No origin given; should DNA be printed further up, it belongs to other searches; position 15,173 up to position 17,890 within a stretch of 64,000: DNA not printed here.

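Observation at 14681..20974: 2097-aa fusion of a periplasmic CBM-like domain, a roughly 780-aa polytopic membrane domain and a cytoplasmic GH94 phosphorylase. It is not the GT84-GH94 cyclic-glucan synthase architecture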

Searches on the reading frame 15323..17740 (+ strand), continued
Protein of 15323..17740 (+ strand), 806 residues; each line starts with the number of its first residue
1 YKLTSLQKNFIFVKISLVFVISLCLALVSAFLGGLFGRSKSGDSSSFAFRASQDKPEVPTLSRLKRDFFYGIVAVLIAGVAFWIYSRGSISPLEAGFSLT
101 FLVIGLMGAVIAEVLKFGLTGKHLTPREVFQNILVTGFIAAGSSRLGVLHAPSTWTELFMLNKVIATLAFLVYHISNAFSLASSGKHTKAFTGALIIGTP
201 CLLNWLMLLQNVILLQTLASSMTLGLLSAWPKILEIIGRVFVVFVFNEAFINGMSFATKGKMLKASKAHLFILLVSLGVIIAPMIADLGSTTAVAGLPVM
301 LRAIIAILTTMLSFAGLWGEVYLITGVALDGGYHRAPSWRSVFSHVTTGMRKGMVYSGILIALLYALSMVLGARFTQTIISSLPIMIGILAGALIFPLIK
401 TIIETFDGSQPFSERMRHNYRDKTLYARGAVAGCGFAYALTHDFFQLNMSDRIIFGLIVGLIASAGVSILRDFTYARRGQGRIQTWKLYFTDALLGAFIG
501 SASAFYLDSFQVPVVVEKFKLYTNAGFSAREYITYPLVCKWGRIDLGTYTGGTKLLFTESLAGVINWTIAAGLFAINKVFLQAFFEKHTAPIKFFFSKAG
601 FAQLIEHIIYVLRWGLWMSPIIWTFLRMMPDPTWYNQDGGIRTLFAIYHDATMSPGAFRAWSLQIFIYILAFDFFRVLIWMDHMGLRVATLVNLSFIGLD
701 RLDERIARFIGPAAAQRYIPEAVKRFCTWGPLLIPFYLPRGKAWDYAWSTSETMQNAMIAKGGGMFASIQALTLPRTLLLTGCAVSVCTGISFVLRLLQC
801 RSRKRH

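Call 57: find_related_loci(query=A3, collection=genome_contigs, flank=10000)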
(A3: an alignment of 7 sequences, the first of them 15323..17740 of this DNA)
Query A3 (806 aa) in genome_contigs; peptide patterns used: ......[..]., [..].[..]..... (x = any residue, [..] = any of these).
599 stretches matched a pattern (row limit reached: there are more); 573 encode a relative of the query (tblastn E <= 1e-3); the best 80 are kept; 80 distinct loci.
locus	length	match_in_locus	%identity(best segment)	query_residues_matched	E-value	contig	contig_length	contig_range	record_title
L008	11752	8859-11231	69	1-793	0e+0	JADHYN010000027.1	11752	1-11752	MAG: Candidatus Omnitrophota bacterium isolate BS750m-G80 BS-750m-C9926, whole genome shotgun sequence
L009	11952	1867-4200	66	1-795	0e+0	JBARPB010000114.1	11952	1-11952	MAG: Candidatus Omnitrophota bacterium isolate MFD13423_ilm_asm_bin5 k127_359702, whole genome shotgun sequence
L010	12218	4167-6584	65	1-806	0e+0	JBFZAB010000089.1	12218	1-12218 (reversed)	MAG: Candidatus Omnitrophota bacterium isolate PPR_0456 k121_361689, whole genome shotgun sequence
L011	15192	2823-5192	65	1-793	0e+0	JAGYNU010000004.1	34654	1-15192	MAG: Candidatus Omnitrophota bacterium isolate M55B152 4, whole genome shotgun sequence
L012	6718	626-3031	63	1-795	0e+0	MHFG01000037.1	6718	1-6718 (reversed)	MAG: Omnitrophica bacterium RIFCSPHIGHO2_02_FULL_46_20 rifcsphigho2_02_scaffold_27951, whole genome shotgun sequence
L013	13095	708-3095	62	2-805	0e+0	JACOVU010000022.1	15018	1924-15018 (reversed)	MAG: Candidatus Omnitrophota bacterium isolate NC_groundwater_108_Ag_S-0.2um_46_37 S_p2_S4_170907_scaffold_435763, whole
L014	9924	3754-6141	64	1-794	0e+0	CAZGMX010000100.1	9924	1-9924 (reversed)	MAG TPA_asm: uncultured Actinomycetota bacterium isolate binchicken_co232_128 genome assembly, contig: NODE_13292_length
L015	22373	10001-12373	64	1-792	0e+0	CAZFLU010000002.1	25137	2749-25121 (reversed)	MAG TPA_asm: uncultured Planctomycetia bacterium isolate SRP141376_co2_367 genome assembly, contig: NODE_4188_length_251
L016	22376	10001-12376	65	2-795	0e+0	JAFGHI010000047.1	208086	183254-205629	MAG: Candidatus Omnitrophota bacterium isolate Zod_Metabat.1447 k87_11021542, whole genome shotgun sequence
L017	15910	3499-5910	62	2-805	0e+0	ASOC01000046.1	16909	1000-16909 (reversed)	Candidatus Omnitrophus fodinae SCGC AAA011-A17 A11A17DRAFT_contig_45_0.46_C, whole genome shotgun sequence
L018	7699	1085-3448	63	1-806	0e+0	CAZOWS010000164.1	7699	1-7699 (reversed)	MAG TPA_asm: uncultured Actinomycetota bacterium isolate binchicken_co203_618 genome assembly, contig: k141_4622713, who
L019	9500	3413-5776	64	2-793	0e+0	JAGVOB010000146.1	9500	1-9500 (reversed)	MAG: Candidatus Omnitrophota bacterium isolate DeMMO3_15 c_000000009950, whole genome shotgun sequence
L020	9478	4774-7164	62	2-806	0e+0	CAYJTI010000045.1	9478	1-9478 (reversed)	MAG TPA_asm: uncultured bacterium isolate ERP125453_co1_299 genome assembly, contig: NODE_8601_length_9478_cov_4.773851,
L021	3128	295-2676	62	14-805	0e+0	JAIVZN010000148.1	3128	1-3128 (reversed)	MAG: Deltaproteobacteria bacterium isolate SFP3_US_06_6 NODE_20866_length_3157_cov_2.719802, whole genome shotgun sequen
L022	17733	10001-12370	62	1-806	0e+0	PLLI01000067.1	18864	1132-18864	MAG: Candidatus Omnitrophota bacterium isolate fen_1322 73.20120800_E3X.45_contig_12542, whole genome shotgun sequence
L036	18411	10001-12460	64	1-806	0e+0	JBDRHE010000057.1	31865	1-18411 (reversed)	MAG: Candidatus Omnitrophota bacterium isolate MEGAHIT-group-1.488 k141_5792590, whole genome shotgun sequence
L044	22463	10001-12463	58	2-795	0e+0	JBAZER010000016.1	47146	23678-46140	MAG: Candidatus Omnitrophota bacterium isolate SO_2017_LW3_130 NODE_1640_length_47146_cov_1.684553_LW162_2017, whole gen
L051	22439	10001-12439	57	6-806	0e+0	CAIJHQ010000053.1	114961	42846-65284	MAG: Candidatus Omnitrophica bacterium isolate AM-sed-core1-D1_bin-136 genome assembly, contig: bin-136:53/68, whole gen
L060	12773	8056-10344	59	57-795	0e+0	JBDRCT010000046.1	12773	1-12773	MAG: Candidatus Omnitrophota bacterium isolate MEGAHIT-group-1.200 k141_8710229, whole genome shotgun sequence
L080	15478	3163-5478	51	11-798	0e+0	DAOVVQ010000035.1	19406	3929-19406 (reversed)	MAG TPA_asm: Planctomycetota bacterium isolate CSMAG_1709 CSMAG_1709_k141_1818428_length_19406_cov_9.0000, whole genome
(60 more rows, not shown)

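Call 63: search_protein_families(library=pfam, proteins=[L051:7138-8556:+, L044:7148-8293:+, L080:8726-12256:+, L036:5915-9163:+, L051:16407-17438:+, L051:6194-7087:+, L060:4605-5243:+], max_evalue=0.01)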
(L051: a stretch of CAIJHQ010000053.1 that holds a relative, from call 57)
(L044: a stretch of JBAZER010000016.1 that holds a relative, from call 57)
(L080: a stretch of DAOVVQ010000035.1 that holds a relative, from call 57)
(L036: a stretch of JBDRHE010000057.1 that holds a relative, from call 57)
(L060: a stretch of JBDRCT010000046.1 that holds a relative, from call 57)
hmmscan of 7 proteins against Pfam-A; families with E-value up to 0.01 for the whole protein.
L051:7138-8556:+ (472 aa): 13 families
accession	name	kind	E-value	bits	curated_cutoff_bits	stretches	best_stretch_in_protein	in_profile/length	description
PF07992.20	Pyr_redox_2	-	2.1e-64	218.2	26.1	1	12-328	2-291/291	Pyridine nucleotide-disulphide oxidoreductase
PF02852.28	Pyr_redox_dim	-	2.2e-33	115.2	25.3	1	347-454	1-108/110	Pyridine nucleotide-disulphide oxidoreductase, dimerisation domain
PF00070.33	Pyr_redox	-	8.4e-17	61.9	22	1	178-251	2-75/82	Pyridine nucleotide-disulphide oxidoreductase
PF12831.13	FAD_oxidored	-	1.7e-10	41.3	27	1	12-53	1-42/416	FAD dependent oxidoreductase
PF13738.12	Pyr_redox_3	-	5e-08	33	30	1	130-312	117-305/305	Pyridine nucleotide-disulphide oxidoreductase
PF01494.25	FAD_binding_3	-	2.2e-07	30.9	22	2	177-266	3-80/349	FAD binding domain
PF13450.12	NAD_binding_8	-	1.1e-06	29.2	21.9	1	15-49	1-35/68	NAD(P)-binding Rossmann-like domain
PF01134.28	GIDA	-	1.1e-06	28.4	22.1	1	12-78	1-64/391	Glucose inhibited division protein A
PF00890.30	FAD_binding_2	-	1.3e-06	28.4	20.4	1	12-47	1-36/414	FAD binding domain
PF01266.30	DAO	-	3.7e-06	27.1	27.9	1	12-47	1-37/353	FAD dependent oxidoreductase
PF01946.23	Thi4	-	8.3e-06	25.6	26.2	1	6-55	13-63/235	Thi4 family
PF03486.20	HI0933_like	-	1.8e-05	24.8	50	1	12-53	2-43/244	HI0933-like protein Rossmann domain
PF13434.12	Lys_Orn_oxgnase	-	0.0043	16.7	21.3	0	133-190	143-203/339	L-lysine 6-monooxygenase/L-ornithine 5-monooxygenase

L044:7148-8293:+ (381 aa): 2 families
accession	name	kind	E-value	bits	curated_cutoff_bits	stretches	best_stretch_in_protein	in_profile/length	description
PF01612.26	DNA_pol_A_exo1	-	8.2e-36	123.8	23.6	1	9-174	1-172/173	3'-5' exonuclease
PF00570.28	HRDC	-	3.1e-18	65.9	23.8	2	221-260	4-43/68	HRDC domain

L080:8726-12256:+ (1176 aa): 1 family
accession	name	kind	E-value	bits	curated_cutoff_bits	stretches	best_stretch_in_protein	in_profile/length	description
PF03629.24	SASA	-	3.3e-15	56.8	24.8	1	109-380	2-223/226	Carbohydrate esterase, sialic acid-specific acetylesterase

L036:5915-9163:+ (1082 aa): 0 families

L051:16407-17438:+ (343 aa): 6 families
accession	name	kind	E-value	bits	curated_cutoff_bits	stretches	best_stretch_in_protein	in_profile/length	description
PF00768.25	Peptidase_S11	-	1.5e-45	156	27.6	1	30-249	8-236/239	D-alanyl-D-alanine carboxypeptidase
PF01471.23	PG_binding_1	-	2.9e-17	63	23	1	284-339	2-57/57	Putative peptidoglycan binding domain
PF02113.21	Peptidase_S13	-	0.00054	19.3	22.8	1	37-78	21-62/444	D-Ala-D-Ala carboxypeptidase 3 (S13) family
PF08823.16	PG_binding_2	-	0.0025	18.5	21.1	1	287-321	18-52/74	Putative peptidoglycan binding domain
PF13354.11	Beta-lactamase2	-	0.0031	17.3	22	1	41-181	6-149/214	Beta-lactamase enzyme family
PF00905.27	Transpeptidase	-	0.0051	16.5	22.1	0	55-132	38-117/299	Penicillin binding protein transpeptidase domain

L051:6194-7087:+ (297 aa): 6 families
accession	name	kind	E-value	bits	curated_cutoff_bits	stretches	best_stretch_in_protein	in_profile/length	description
PF06325.19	PrmA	-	2.3e-47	162.4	22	1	74-292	77-294/296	Ribosomal protein L11 methyltransferase (PrmA)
PF05175.20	MTS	-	3.3e-07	30.5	23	1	143-227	19-102/170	Methyltransferase small domain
PF13649.12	Methyltransf_25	-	6.3e-07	30.4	27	1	162-251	2-97/97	Methyltransferase domain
PF13847.12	Methyltransf_31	-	4.1e-05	23.7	27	1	161-268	7-124/145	Methyltransferase domain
PF08241.18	Methyltransf_11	-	9.3e-05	23.4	21.2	1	162-255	1-95/95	Methyltransferase domain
PF13489.12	Methyltransf_23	-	0.0058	16.8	27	0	156-256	21-117/164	Methyltransferase domain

L060:4605-5243:+ (212 aa): 1 family
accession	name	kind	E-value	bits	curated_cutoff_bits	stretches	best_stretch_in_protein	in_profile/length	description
PF23477.1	zf_Tbcl_2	-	2.5e-16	59.5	27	1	113-147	3-37/37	Probable treble clef zinc finger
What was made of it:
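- Tried and rejected: The other recurrent neighbours are housekeeping genes: a pyridine nucleotide-disulphide oxidoreductase, an RNase D-like 3'-5' exonuclease, PrmA and a D-Ala-D-Ala carboxypeptidase (call 63).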

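Call 65: search_protein_families(library=pfam, alignment_id=A3, max_evalue=10)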
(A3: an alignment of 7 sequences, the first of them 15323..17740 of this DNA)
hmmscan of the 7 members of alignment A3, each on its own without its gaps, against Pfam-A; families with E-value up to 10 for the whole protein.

A. member 1, window:15323-17740:+ (806 aa): 1 family
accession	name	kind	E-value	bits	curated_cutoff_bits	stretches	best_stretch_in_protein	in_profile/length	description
PF19389.4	DUF5964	-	0.035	14.4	25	1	249-281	15-49/60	Family of unknown function (DUF5964)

B. families by the number of members that match (of 7 scanned): 5 families
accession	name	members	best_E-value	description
PF17272.7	DUF5337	1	0.027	Family of unknown function (DUF5337)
PF19389.4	DUF5964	1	0.035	Family of unknown function (DUF5964)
PF19628.4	DUF6132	1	0.37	Family of unknown function (DUF6132)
PF18949.5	DUF5693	1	2.7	Family of unknown function (DUF5693)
PF13404.12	HTH_AsnC-type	1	7.4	AsnC-type helix-turn-helix domain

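Call 66: list_cluster_members(proteins=[P0030, P0037, P0048, P0054, P0058, P0025, P0016, P0044, P0063, P0067])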
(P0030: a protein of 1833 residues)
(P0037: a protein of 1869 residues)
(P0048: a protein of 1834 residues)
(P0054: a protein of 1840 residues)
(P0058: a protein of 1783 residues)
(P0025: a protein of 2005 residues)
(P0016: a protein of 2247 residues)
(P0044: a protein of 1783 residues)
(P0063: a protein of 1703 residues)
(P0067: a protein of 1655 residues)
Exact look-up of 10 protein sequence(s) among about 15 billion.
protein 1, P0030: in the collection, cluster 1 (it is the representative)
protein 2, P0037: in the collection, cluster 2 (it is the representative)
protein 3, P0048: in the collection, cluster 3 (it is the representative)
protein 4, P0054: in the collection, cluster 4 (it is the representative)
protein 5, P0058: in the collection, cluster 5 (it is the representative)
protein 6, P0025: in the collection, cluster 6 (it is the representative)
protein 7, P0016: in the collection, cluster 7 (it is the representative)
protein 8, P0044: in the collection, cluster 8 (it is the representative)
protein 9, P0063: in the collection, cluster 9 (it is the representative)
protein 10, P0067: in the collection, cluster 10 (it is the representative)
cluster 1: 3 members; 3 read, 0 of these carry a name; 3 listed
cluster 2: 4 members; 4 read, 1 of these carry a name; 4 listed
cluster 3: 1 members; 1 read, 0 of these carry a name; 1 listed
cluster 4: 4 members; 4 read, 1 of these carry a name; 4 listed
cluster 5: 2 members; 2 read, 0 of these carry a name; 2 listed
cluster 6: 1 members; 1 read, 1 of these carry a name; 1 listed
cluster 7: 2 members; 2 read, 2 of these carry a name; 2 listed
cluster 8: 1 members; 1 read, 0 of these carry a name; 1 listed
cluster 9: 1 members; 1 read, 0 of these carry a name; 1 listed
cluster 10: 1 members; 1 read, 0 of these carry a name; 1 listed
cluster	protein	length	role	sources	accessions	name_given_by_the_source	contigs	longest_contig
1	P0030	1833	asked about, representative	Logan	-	-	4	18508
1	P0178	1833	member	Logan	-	-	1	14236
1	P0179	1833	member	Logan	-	-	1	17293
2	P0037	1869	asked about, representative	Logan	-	-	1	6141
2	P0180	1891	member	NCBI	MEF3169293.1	MAG: glycosyl transferase family 36 [Deltaproteobacteria bacterium]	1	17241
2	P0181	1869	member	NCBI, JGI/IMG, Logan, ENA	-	-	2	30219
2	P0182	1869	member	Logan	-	-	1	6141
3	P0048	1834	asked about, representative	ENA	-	-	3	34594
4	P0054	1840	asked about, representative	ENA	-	-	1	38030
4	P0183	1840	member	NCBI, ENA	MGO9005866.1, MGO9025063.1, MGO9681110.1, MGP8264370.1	MAG: GH36-type glycosyl hydrolase domain-containing protein [Beijerinckiaceae bacterium]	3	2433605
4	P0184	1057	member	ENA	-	-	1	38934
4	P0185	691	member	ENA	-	-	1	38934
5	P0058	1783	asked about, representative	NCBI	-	-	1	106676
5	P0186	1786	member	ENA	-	-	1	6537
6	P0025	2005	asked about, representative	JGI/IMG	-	cyclic beta-1,2-glucan synthetase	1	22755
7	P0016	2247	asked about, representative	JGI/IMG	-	cyclic beta-1,2-glucan synthetase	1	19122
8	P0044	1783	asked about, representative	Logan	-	-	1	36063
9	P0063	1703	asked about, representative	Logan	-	-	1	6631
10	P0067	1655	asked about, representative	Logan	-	-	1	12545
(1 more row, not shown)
